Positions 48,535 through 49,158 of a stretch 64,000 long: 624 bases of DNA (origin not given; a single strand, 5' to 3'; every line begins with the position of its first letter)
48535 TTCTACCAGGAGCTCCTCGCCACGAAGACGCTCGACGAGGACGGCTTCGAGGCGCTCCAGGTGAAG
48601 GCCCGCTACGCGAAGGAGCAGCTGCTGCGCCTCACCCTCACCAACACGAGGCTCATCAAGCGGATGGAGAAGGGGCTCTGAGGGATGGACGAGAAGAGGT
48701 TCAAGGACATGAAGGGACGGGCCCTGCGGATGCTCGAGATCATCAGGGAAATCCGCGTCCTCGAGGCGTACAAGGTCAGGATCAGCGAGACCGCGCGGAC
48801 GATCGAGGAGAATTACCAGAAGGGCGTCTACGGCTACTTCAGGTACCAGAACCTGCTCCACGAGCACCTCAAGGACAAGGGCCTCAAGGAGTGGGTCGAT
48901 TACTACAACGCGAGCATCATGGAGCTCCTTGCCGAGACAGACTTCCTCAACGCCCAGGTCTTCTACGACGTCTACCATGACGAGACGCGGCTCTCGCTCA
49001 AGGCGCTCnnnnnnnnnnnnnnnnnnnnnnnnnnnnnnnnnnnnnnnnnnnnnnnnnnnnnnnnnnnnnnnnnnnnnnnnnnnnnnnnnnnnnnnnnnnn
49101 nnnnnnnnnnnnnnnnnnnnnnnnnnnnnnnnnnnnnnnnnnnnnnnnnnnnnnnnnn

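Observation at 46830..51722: Epd/Tad-like type IV filament assembly module with split platform proteins and a long N-terminal extension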

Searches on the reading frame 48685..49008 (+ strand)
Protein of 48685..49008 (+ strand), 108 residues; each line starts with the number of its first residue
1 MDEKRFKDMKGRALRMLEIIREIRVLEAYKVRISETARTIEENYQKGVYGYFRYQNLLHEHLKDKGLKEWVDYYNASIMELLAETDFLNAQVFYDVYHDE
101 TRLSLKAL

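Call 59: predict_structure(alignment_id=A4)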
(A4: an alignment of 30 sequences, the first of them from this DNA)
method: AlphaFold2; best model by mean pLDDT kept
length: 108 residues; sequences in the alignment: 30
mean_pLDDT: 94.2   pTM: 0.79
mean pLDDT of the five models: 94.2, 94.1, 93.9, 93.0, 93.0
residues with pLDDT >= 90: 94; 70-90: 7; 50-70: 7; < 50: 0
segments of 3 or more residues with pLDDT < 50: none
pLDDT, mean of each block of 10 residues (from residue 1): 90 98 98 98 98 98 97 98 98 90 65
secondary structure, 60 per line:
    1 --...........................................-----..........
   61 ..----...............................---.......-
elements in order: H3-45 H51-62 H67-97 H101-107

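Call 63: search_protein_representatives(alignment_id=A4)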
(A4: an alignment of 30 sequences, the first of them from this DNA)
Query: 30 sequences, 103 profile positions. Proteins with E-value up to 0.001 (for the whole library): 417; up to 1e-10: 138; up to 1e-30: 1. The best 150 are listed.
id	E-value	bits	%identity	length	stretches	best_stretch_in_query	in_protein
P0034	1.8e-32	127.6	-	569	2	1-102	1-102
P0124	3.2e-28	113.9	-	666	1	1-98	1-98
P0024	4.6e-28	113.4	-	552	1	1-100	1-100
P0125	5.9e-28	113.1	-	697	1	4-101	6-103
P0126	1.6e-27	111.7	-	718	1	1-97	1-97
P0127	2.6e-27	111.0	-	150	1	1-99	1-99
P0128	4.6e-27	110.2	-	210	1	1-99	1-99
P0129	4.9e-27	110.1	-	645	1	3-100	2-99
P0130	1.3e-26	108.7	-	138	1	2-98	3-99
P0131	2.8e-26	107.7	-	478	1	2-101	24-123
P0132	3.6e-26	107.3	-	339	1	3-98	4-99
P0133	3.9e-26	107.2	-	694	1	1-101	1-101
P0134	4.9e-26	106.9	-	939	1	2-99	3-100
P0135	9.6e-26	106.0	-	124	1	6-99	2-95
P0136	1.1e-25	105.8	-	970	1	2-101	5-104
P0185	4.8e-17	78.0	-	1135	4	17-77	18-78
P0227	5.2e-13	65.1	-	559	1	2-96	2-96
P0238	7.5e-12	61.4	-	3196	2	12-86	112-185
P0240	9.4e-12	61.0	-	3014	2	10-79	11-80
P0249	5.0e-11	58.7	-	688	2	14-81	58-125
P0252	9.7e-11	57.8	-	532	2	12-89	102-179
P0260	4.9e-10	55.5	-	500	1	11-84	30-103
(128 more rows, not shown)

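Call 67: search_protein_families(library=pfam, proteins=[P0185, P0227, P0238, P0240, P0249, P0252, P0260], max_evalue=0.001)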
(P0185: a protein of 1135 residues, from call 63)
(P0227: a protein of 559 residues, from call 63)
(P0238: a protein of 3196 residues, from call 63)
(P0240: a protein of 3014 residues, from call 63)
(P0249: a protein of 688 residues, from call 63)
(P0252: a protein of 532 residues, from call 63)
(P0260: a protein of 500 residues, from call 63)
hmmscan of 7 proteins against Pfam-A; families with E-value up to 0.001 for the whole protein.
P0185 (1135 aa): 2 families
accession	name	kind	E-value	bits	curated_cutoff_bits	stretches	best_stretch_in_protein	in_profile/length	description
PF13202.12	EF-hand_5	-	0.00025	20.8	25.9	0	929-948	2-21/25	EF hand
PF05120.17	GvpG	-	0.00051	20.6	30.6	0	26-51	30-55/67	Gas vesicle protein G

P0227 (559 aa): 0 families

P0238 (3196 aa): 3 families
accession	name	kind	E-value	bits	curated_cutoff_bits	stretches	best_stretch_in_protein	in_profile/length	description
PF13385.13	Laminin_G_3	-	1e-63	214.5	27.6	3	2554-2709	2-150/151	Concanavalin A-like lectin/glucanases superfamily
PF02210.31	Laminin_G_2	-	7.7e-05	23.6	22.9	0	1698-1806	7-123/126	Laminin G domain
PF23202.1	PAH_ZNF598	-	0.00012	22.8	25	0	110-159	3-52/83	ZNF598 PAH domain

P0240 (3014 aa): 5 families
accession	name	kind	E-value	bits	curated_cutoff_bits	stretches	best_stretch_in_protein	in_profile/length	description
PF13385.13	Laminin_G_3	-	2.3e-97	323.7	27.6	5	1229-1376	2-151/151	Concanavalin A-like lectin/glucanases superfamily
PF00354.24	Pentaxin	-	2.5e-06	27.8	25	0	1349-1396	137-184/194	Pentaxin family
PF08281.18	Sigma70_r4_2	-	2.9e-06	27.3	25.7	0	2984-3012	26-54/54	Sigma-70, region 4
PF02210.31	Laminin_G_2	-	2.2e-05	25.4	22.9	0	1607-1647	36-75/126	Laminin G domain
PF13936.12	HTH_38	-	0.00082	19.5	27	0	2918-2937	18-37/44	Helix-turn-helix domain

P0249 (688 aa): 1 family
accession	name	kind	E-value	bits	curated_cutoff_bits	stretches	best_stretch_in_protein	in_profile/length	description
PF20678.2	HV_Gp350_C-term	-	5e-05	22.8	26.4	1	412-494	71-160/442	Herpesvirus Envelope glycoprotein GP350 C-terminal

P0252 (532 aa): 1 family
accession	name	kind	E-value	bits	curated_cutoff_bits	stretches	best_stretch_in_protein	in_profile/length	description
PF23202.1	PAH_ZNF598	-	2.6e-06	28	25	0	100-149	3-52/83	ZNF598 PAH domain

P0260 (500 aa): 0 families

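Call 69: list_cluster_members(proteins=[P0238, P0240, P0185, P0227, P0260, P0249])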
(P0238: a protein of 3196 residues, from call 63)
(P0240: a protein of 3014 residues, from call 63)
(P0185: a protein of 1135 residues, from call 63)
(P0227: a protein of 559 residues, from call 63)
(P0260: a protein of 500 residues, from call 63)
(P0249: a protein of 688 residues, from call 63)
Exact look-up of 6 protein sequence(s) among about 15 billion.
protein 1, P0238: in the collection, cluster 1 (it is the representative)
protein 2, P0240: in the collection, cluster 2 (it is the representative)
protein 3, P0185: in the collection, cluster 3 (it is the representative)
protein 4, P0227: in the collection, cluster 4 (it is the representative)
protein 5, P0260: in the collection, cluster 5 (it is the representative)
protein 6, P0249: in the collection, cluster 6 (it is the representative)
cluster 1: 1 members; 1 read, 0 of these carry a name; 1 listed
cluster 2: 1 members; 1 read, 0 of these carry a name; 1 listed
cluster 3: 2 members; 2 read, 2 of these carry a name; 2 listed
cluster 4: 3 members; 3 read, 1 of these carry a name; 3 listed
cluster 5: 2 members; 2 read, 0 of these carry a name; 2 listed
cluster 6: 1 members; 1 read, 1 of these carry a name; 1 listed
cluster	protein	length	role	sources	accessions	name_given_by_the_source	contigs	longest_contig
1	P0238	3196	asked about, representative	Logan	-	-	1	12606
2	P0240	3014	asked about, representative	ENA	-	-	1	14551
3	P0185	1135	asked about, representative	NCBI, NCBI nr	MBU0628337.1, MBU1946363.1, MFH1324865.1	MAG: hypothetical protein KKC75_04050, partial [Nanoarchaeota archaeon] | hypothetical protein [Nanoarchaeota archaeon]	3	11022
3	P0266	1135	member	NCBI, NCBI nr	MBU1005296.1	MAG: hypothetical protein KJ561_05705, partial [Nanoarchaeota archaeon] | hypothetical protein [Nanoarchaeota archaeon]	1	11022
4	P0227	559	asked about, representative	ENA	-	-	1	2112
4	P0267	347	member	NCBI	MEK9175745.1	MAG: LamG domain-containing protein, partial [Patescibacteria group bacterium]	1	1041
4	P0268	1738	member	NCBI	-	-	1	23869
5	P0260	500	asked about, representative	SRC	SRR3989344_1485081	-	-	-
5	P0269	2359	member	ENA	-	-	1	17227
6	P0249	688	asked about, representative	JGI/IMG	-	hypothetical protein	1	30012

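Call 85: find_encoding_contigs(protein=P0185, flank=8000, max_places=2)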
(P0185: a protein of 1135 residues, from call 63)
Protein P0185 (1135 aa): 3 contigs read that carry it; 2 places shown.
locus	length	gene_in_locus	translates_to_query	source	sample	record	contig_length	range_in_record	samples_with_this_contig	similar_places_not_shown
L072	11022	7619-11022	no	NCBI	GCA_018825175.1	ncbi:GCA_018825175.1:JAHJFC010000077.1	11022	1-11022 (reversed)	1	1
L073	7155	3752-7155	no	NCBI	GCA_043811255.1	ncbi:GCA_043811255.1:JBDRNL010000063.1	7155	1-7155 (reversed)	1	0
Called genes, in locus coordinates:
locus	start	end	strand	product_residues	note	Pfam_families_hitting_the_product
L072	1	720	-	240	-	PF00218:IGPS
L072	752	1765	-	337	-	PF02885:Glycos_trans_3N, PF00591:Glycos_transf_3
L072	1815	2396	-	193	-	PF00117:GATase, PF07722:Peptidase_C26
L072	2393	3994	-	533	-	PF04715:, PF00425:Chorismate_bind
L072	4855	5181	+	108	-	-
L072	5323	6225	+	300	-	PF06550:SPP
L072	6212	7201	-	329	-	PF23023:Anti-Pycsar_Apyc1, PF13483:Lactamase_B_3 (weak), PF12706:Lactamase_B_2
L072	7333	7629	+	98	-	-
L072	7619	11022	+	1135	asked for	?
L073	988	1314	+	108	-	-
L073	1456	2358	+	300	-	PF06550:SPP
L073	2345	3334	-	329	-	PF23023:Anti-Pycsar_Apyc1, PF13483:Lactamase_B_3 (weak), PF12706:Lactamase_B_2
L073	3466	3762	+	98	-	-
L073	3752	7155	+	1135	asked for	?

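Call 87: search_protein_families(library=pfam, alignment_id=A4, max_evalue=10)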
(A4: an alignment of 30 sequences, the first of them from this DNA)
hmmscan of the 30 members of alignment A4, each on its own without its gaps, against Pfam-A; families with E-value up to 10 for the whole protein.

A. member 1, seq(108 aa): 0 families

B. families by the number of members that match (of 30 scanned): 74 families (the first 25 are shown)
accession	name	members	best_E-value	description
PF05120.17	GvpG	3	0.044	Gas vesicle protein G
PF02050.21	FliJ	2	0.034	Flagellar FliJ protein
PF11559.13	ADIP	2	0.042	Afadin- and alpha -actinin-Binding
PF13935.11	Ead_Ea22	2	0.065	Ead/Ea22-like protein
PF00509.23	Hemagglutinin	2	0.11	Haemagglutinin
PF09164.15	VitD-bind_III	2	0.15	Vitamin D binding protein, domain III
PF15035.11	Rootletin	1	0.0031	Ciliary rootlet component, centrosome cohesion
PF04433.23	SWIRM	1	0.0034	SWIRM domain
PF11975.13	Glyco_hydro_4C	1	0.0041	Family 4 glycosyl hydrolase C-terminal domain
PF05615.18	THOC7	1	0.0053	Tho complex subunit 7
PF03520.19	KCNQ_channel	1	0.0064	KCNQ voltage-gated potassium channel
PF09868.14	DUF2095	1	0.0069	Uncharacterized protein conserved in archaea (DUF2095)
PF24115.1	DUF7389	1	0.011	Domain of unknown function (DUF7389)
PF17388.7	GP24_25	1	0.012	Mycobacteriophage tail assembly protein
PF24471.1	KH_DEAH11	1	0.013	DEAH11-like, KH-domain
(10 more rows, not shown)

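Call 88: search_solved_structures(query=A4, max_evalue=1)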
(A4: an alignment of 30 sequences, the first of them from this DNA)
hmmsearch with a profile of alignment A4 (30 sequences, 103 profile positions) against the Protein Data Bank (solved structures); distinct sequences matched with E-value up to 1: 22.
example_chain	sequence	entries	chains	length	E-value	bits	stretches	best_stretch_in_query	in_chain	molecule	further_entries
8qad_A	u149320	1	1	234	0.00011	25.5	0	6-58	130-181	sc-apCC-6-LLIA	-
8j07_m6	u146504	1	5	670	0.0092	19.3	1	5-95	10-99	Outer dynein arm-docking complex subunit 1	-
6egc_A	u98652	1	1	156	0.018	18.3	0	3-34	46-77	SC_2L4HC2_23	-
9r1o_A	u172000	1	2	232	0.027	17.7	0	6-58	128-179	sc-apCC-6-DPH-NR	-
6dkm_B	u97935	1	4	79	0.032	17.5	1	10-56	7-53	DHD131_B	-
5j0k_A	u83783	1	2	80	0.052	16.8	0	3-34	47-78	designed protein 2L4HC2_23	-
5h3g_A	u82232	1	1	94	0.083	16.2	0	56-81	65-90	Putative Acyl-CoA binding protein (ACBP)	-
4wfc_B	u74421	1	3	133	0.21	14.9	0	15-77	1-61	Exosome complex protein LRP1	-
24vi_A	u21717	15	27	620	0.24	14.7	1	45-87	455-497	Potassium voltage-gated channel subfamily KQT member 3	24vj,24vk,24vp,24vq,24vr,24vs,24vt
8als_A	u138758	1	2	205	0.3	14.4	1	13-60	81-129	Glutathione S-transferase class-mu 28 kDa isozyme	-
9x5j_B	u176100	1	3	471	0.3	14.4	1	45-87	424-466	Potassium voltage-gated channel subfamily KQT member 3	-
8bhz_A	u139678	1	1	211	0.33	14.3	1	13-60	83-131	Glutathione S-transferase class-mu 28 kDa isozyme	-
2wpr_A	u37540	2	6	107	0.35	14.2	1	1-94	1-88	TRIMERIC AUTOTRANSPORTER ADHESIN FRAGMENT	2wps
5c0w_L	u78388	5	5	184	0.43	13.9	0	15-77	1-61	Exosome complex protein LRP1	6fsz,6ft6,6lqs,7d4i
24vl_A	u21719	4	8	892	0.46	13.8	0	45-87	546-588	Potassium voltage-gated channel subfamily KQT member 3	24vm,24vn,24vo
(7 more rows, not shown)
